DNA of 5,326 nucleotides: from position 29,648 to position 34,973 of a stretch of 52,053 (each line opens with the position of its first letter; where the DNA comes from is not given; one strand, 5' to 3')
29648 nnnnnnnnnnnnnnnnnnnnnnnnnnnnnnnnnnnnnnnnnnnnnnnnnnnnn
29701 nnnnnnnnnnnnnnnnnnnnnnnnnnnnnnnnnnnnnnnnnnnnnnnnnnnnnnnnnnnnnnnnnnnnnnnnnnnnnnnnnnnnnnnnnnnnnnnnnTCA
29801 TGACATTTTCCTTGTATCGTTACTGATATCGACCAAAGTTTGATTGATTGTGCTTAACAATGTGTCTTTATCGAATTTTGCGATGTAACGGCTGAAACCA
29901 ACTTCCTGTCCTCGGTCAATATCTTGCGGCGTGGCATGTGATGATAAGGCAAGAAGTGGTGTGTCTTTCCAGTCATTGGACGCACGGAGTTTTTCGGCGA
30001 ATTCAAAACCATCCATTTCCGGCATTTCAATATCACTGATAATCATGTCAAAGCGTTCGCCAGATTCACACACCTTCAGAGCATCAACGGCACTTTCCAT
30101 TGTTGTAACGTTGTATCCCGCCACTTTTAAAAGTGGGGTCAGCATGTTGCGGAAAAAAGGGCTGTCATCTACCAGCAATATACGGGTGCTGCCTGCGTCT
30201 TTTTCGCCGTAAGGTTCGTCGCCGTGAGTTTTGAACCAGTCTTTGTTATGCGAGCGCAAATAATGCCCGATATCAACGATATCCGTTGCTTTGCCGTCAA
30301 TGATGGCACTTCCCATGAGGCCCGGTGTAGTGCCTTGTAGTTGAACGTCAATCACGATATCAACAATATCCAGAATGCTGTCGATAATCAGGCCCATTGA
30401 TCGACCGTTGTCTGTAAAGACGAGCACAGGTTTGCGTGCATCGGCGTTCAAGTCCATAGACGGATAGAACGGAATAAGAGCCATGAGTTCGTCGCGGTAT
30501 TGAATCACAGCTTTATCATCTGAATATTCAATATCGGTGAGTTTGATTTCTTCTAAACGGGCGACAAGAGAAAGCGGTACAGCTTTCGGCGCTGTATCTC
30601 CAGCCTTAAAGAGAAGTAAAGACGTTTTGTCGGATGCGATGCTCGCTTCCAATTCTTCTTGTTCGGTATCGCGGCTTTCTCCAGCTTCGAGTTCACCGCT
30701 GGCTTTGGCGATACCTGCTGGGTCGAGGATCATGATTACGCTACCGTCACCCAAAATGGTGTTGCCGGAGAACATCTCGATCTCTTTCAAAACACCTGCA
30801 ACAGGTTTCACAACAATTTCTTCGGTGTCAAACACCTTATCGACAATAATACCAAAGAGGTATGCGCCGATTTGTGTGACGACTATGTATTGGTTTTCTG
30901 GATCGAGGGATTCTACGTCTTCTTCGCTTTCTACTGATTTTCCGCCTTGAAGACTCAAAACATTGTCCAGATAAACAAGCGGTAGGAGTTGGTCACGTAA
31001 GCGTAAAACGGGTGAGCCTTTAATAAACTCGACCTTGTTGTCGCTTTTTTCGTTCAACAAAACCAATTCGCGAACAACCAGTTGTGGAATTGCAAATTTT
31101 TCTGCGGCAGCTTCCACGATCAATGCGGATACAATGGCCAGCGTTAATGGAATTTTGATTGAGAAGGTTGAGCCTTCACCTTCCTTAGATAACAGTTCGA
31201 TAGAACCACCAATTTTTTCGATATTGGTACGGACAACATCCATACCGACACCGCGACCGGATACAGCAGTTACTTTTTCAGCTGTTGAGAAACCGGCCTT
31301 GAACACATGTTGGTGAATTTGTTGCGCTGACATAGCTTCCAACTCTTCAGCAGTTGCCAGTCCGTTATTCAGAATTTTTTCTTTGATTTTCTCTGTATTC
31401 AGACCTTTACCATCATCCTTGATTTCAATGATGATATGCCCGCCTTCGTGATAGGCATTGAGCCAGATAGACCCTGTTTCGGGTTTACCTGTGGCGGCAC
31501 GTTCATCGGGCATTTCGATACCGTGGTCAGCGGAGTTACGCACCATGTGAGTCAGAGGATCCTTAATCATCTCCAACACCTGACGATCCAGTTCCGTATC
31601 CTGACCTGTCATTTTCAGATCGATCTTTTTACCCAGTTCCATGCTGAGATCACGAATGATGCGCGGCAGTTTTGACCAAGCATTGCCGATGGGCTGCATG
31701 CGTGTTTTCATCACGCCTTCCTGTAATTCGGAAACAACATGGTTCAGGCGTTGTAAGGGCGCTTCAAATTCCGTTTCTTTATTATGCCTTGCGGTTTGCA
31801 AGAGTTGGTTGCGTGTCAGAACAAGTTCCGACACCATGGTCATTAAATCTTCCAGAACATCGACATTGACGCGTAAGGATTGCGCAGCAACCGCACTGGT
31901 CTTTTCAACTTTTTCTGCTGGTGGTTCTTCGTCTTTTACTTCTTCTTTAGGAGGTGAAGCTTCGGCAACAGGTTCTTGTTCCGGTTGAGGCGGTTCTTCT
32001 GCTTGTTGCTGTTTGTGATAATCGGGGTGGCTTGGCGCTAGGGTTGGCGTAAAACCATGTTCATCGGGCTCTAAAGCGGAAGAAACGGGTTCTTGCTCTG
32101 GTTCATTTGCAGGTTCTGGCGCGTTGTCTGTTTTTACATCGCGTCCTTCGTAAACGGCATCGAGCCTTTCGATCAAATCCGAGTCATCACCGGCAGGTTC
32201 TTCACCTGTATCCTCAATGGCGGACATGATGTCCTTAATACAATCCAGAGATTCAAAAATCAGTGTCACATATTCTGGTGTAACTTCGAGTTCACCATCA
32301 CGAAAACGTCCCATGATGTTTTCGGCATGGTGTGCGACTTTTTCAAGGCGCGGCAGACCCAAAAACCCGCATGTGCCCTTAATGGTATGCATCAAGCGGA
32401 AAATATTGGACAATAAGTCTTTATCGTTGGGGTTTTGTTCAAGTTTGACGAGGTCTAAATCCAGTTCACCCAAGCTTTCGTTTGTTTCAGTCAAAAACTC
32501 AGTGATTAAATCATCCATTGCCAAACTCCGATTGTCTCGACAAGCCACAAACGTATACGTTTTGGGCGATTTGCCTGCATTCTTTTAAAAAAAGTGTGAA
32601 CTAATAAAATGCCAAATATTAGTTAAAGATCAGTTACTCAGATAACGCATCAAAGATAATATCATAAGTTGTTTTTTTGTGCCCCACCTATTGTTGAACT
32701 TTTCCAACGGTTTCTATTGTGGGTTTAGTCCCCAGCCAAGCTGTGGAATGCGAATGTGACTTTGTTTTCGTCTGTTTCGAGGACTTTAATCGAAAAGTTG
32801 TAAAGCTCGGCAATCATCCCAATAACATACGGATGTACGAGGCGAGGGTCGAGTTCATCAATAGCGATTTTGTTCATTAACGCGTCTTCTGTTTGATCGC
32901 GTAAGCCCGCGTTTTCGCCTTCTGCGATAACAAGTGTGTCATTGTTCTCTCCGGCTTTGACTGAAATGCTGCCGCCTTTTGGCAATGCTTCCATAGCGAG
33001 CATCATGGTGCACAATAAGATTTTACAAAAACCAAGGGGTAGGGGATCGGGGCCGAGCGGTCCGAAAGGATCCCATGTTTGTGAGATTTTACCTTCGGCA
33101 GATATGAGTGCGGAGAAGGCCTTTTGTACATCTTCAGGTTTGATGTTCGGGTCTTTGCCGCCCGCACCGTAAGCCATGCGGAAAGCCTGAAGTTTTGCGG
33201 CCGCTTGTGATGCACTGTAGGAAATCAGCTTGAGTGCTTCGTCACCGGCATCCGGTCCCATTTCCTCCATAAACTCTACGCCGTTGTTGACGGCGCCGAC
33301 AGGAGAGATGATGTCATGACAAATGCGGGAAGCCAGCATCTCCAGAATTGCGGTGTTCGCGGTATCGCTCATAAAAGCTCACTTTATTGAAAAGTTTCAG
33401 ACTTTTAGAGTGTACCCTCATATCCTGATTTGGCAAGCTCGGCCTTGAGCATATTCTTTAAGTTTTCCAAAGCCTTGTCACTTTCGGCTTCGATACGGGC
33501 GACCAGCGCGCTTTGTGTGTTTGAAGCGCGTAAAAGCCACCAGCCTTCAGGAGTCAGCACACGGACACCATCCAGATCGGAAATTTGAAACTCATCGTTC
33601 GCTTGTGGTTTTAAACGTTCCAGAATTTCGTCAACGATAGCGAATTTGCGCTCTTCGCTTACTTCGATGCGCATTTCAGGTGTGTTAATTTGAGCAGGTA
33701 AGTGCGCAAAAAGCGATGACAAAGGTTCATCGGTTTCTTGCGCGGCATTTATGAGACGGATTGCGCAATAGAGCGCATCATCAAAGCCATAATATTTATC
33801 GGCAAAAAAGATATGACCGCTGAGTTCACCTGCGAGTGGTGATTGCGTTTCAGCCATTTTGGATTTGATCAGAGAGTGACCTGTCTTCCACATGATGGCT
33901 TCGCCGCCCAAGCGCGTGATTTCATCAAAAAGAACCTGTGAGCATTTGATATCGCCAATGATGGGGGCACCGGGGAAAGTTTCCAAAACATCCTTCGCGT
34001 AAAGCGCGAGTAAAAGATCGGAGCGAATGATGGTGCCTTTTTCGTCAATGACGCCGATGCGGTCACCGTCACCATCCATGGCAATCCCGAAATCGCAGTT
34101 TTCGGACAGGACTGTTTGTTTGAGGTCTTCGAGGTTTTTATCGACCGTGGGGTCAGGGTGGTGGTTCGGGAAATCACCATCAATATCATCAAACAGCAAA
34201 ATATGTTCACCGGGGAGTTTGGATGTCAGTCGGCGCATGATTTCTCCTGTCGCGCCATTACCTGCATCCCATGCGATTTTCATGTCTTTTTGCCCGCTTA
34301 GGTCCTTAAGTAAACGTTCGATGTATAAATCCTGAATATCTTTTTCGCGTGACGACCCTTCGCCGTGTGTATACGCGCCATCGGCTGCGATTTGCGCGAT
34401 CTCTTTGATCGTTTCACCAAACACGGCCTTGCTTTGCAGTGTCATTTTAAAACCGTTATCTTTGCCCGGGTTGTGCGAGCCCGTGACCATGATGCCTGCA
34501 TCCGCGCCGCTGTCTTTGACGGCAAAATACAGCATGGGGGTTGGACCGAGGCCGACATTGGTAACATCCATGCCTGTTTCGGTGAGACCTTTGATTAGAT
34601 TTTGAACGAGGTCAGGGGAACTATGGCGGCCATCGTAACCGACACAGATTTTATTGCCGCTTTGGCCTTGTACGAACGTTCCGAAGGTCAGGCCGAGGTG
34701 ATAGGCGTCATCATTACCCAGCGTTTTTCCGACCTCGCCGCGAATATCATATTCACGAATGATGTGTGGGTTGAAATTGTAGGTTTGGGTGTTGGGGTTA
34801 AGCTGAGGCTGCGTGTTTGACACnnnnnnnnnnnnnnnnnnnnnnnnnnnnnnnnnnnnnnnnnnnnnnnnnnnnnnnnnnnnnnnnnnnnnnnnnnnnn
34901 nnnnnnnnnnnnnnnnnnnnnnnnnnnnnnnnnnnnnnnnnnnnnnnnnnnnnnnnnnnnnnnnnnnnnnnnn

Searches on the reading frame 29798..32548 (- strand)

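Call 97: search_protein_families(library=pfam, proteins=[window:29798-32548:-], max_evalue=0.00001)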
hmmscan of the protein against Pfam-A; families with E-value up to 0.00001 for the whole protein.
window:29798-32548:- (916 aa): 5 families
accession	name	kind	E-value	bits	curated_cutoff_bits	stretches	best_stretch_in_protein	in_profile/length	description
PF01584.24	CheW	-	8.8e-30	103.6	23.5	2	475-615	2-135/138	CheW-like domain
PF00072.30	Response_reg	-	6.6e-22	78.2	30.2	1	790-901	1-110/111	Response regulator receiver domain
PF02518.31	HATPase_c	-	1.1e-17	64.9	26.4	1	330-469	4-110/111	Histidine kinase-, DNA gyrase B-, and HSP90-like ATPase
PF01627.28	Hpt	-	2.6e-15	56.9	24.6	1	13-112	1-82/84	Hpt domain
PF02895.20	H-kinase_dim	-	9.5e-14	52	23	1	223-282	2-68/68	Signal transducing histidine kinase, homodimeric domain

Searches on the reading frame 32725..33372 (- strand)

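Call 97: search_protein_families(library=pfam, proteins=[window:32725-33372:-], max_evalue=0.00001)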
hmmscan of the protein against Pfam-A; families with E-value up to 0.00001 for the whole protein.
window:32725-33372:- (215 aa): 1 family
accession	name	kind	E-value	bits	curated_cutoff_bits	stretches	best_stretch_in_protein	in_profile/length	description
PF10090.15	HPTransfase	-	7.1e-21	74.7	22.9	1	80-202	2-122/123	Histidine phosphotransferase C-terminal domain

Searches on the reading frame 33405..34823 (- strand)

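Call 98: search_protein_families(library=pfam, proteins=[window:33405-34823:-], max_evalue=0.00001)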
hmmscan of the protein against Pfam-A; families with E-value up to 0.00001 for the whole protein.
window:33405-34823:- (472 aa): 4 families
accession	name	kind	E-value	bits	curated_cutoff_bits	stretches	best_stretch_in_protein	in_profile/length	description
PF02878.22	PGM_PMM_I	-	2.1e-34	118.6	22.5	1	22-147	4-132/138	Phosphoglucomutase/phosphomannomutase, alpha/beta/alpha domain I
PF02879.22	PGM_PMM_II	-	6.2e-22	78.5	29.3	1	167-263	3-103/103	Phosphoglucomutase/phosphomannomutase, alpha/beta/alpha domain II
PF02880.22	PGM_PMM_III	-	1.2e-20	74.2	20.7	1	268-376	2-112/115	Phosphoglucomutase/phosphomannomutase, alpha/beta/alpha domain III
PF00408.26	PGM_PMM_IV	-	2e-12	47.4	23.1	1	383-459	1-65/68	Phosphoglucomutase/phosphomannomutase, C-terminal domain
